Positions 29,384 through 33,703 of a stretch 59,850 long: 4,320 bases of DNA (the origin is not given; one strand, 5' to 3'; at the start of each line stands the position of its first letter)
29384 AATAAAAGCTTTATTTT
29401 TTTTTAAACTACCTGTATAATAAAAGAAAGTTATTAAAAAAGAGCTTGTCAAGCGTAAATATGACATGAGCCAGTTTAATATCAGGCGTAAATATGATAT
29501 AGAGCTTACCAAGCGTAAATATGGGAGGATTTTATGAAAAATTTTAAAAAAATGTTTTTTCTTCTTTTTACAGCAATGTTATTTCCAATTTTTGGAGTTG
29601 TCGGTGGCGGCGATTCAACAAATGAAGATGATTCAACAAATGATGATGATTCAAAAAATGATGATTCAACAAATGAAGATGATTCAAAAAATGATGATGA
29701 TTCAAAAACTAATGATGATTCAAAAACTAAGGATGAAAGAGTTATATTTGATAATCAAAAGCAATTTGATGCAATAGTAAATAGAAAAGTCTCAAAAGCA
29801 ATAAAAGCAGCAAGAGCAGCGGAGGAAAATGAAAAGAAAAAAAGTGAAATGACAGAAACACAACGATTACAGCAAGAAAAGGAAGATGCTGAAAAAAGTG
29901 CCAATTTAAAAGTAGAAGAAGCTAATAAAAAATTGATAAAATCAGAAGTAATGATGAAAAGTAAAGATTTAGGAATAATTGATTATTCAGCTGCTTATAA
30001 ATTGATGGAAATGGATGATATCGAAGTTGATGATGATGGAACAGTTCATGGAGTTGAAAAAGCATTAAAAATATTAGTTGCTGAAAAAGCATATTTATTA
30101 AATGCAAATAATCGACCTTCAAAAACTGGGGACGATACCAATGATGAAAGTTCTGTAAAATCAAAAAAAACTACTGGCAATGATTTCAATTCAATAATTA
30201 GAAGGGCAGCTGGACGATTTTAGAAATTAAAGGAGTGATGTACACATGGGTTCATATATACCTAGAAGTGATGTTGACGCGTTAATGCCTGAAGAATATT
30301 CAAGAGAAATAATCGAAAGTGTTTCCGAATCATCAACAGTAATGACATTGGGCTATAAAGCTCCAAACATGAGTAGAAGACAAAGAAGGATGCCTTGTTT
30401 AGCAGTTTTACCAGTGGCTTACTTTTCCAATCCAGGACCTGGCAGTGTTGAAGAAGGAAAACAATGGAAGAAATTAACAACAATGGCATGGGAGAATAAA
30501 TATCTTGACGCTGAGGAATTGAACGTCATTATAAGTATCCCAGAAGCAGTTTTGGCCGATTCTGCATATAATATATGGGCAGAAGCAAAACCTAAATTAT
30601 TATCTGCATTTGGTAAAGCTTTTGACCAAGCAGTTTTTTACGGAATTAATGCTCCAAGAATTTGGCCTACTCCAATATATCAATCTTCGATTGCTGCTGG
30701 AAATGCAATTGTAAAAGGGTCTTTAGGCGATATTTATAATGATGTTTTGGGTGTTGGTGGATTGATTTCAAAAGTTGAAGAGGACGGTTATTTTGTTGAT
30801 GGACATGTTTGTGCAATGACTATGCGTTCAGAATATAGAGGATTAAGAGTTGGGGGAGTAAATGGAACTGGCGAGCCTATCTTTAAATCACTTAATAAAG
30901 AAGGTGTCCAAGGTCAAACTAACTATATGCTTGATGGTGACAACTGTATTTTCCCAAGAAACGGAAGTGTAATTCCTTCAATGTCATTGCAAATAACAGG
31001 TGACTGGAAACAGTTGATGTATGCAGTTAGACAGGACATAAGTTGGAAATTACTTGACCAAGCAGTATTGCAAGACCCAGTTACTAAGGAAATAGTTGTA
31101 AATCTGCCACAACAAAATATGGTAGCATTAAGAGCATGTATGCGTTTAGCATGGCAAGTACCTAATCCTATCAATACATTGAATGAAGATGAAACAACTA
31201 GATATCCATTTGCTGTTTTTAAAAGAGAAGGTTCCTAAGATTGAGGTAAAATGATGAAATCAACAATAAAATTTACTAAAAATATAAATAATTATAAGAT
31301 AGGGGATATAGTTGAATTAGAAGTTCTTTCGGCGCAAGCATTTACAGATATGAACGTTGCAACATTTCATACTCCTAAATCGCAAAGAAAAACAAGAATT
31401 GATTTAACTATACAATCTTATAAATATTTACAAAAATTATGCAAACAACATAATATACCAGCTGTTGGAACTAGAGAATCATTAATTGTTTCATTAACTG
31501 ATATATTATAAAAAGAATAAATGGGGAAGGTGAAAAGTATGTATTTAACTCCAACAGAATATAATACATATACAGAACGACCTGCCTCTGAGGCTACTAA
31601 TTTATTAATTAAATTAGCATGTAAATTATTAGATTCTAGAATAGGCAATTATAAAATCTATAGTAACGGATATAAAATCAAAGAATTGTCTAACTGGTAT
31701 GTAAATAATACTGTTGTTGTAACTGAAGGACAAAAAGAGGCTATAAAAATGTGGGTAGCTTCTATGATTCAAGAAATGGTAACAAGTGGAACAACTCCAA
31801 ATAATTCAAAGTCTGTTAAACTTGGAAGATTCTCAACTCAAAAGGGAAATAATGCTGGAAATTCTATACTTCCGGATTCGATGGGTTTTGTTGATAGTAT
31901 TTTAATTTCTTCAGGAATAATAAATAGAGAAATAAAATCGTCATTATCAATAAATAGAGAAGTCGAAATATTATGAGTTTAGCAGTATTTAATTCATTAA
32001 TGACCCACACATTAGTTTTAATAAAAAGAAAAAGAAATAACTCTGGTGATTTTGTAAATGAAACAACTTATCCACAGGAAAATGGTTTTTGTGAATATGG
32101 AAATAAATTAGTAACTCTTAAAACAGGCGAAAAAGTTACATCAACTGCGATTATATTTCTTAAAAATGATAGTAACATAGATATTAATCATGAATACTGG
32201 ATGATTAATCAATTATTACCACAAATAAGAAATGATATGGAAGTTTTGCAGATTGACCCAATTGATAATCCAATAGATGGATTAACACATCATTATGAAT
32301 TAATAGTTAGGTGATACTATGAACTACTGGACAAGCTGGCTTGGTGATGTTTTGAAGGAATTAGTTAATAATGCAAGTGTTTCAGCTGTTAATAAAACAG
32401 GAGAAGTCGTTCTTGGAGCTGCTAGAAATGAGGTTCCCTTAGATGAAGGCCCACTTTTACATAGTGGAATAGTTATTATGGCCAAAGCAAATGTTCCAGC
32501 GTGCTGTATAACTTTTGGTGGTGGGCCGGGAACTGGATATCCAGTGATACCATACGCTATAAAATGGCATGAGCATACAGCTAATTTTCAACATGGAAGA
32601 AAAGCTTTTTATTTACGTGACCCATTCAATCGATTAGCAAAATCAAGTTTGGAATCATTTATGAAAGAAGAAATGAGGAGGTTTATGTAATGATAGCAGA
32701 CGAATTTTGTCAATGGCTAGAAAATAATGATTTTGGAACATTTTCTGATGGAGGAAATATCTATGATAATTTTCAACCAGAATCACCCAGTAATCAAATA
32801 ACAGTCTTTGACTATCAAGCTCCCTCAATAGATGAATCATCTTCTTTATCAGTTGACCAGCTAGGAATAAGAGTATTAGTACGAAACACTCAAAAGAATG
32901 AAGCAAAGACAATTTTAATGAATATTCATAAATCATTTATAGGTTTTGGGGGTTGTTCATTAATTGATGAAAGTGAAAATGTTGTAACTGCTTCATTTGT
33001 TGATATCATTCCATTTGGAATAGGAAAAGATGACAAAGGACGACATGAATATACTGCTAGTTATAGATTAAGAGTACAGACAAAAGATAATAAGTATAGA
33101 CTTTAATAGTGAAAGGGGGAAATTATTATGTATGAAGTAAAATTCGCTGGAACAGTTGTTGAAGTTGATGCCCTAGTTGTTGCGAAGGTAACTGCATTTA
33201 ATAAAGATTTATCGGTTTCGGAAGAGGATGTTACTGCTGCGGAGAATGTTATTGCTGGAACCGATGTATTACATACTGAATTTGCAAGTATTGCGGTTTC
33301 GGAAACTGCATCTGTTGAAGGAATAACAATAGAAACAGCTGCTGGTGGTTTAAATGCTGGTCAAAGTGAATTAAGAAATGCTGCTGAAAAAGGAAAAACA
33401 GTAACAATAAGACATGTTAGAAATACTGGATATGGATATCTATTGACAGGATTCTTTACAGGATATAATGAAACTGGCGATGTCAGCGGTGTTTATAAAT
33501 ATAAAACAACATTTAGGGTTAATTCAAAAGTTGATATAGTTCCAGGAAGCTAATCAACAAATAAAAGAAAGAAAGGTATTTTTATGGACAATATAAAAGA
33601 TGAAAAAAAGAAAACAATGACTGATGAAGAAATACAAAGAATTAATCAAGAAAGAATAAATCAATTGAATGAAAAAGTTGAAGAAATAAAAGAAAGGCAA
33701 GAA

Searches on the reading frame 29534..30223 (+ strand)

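Call 4: search_protein_families(library=pfam, proteins=[window:29534-30223:+], max_evalue=0.01)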
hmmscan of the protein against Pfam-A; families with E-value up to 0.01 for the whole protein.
window:29534-30223:+ (229 aa): 2 families
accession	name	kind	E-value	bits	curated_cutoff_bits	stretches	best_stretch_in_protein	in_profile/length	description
PF06810.17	Phage_scaffold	-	1.7e-05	25.3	35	1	61-201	20-160/170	Phage capsid assembly scaffolding protein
PF05300.16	MIC19_MIC25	-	0.0097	16.8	33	0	41-139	35-133/168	MICOS complex subunit MIC19/MIC25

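Call 6: search_protein_families(library=phrogs, proteins=[window:29534-30223:+], max_evalue=0.001)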
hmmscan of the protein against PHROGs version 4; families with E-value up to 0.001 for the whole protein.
window:29534-30223:+ (229 aa): 2 families
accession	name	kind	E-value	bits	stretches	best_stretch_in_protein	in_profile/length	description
phrog_4866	-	head and packaging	4.6e-09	37.5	1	15-195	7-200/245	head scaffolding protein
phrog_4708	-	head and packaging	6.3e-08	33.6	1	21-219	25-230/245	head scaffolding protein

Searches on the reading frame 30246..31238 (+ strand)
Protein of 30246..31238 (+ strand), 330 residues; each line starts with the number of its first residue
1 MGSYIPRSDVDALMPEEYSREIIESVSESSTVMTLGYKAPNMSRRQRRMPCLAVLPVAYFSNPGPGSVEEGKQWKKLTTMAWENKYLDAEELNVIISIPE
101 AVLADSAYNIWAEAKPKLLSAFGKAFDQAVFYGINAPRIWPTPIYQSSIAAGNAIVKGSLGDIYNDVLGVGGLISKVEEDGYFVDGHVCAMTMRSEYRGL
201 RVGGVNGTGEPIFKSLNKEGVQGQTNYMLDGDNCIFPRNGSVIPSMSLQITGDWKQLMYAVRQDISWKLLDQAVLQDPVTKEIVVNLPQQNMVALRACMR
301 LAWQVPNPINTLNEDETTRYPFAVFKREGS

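Call 6: search_protein_families(library=phrogs, proteins=[window:30246-31238:+], max_evalue=0.001)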
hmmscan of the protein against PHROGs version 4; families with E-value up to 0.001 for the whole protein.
window:30246-31238:+ (330 aa): 1 family
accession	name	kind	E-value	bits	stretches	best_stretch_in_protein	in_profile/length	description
phrog_10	-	head and packaging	6e-20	72.8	1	8-308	363-627/752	major head protein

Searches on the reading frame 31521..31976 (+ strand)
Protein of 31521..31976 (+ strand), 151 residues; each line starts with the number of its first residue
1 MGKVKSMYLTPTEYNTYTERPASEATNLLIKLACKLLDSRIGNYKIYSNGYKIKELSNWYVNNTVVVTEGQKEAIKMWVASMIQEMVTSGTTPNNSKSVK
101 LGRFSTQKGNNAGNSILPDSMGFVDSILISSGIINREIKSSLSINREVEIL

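Call 6: search_protein_families(library=phrogs, proteins=[window:31521-31976:+], max_evalue=0.001)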
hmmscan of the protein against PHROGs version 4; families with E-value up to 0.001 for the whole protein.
window:31521-31976:+ (151 aa): 1 family
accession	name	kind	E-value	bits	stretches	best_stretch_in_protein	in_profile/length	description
phrog_541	-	connector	3.8e-08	34.4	1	7-115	2-100/129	head-tail adaptor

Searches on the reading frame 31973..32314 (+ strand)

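Call 6: search_protein_families(library=phrogs, proteins=[window:31973-32314:+], max_evalue=0.001)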
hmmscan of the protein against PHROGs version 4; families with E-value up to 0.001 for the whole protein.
window:31973-32314:+ (113 aa): 1 family
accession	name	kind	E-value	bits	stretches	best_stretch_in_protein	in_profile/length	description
phrog_793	-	connector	0.00092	20.3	0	5-111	5-111/113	head-tail adaptor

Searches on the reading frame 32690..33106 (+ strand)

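Call 6: search_protein_families(library=phrogs, proteins=[window:32690-33106:+], max_evalue=0.001)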
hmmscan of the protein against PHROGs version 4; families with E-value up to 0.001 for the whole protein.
window:32690-33106:+ (138 aa): 1 family
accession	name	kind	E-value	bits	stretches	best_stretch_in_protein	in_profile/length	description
phrog_2595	-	connector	4.3e-07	30.9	1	6-132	11-141/143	head-tail connector protein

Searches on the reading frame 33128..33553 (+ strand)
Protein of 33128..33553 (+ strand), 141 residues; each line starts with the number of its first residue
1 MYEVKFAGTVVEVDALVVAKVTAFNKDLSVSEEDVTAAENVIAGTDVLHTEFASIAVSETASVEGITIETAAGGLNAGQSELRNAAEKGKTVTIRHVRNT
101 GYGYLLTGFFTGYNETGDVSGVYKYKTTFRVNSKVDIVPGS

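Call 6: search_protein_families(library=phrogs, proteins=[window:33128-33553:+], max_evalue=0.001)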
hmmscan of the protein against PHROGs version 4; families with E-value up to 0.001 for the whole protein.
window:33128-33553:+ (141 aa): 2 families
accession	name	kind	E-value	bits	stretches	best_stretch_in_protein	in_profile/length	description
phrog_1407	-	tail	1.3e-06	29.2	1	60-139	83-165/258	major tail protein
phrog_158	-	tail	6.1e-05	23.6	1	67-139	83-160/376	major tail protein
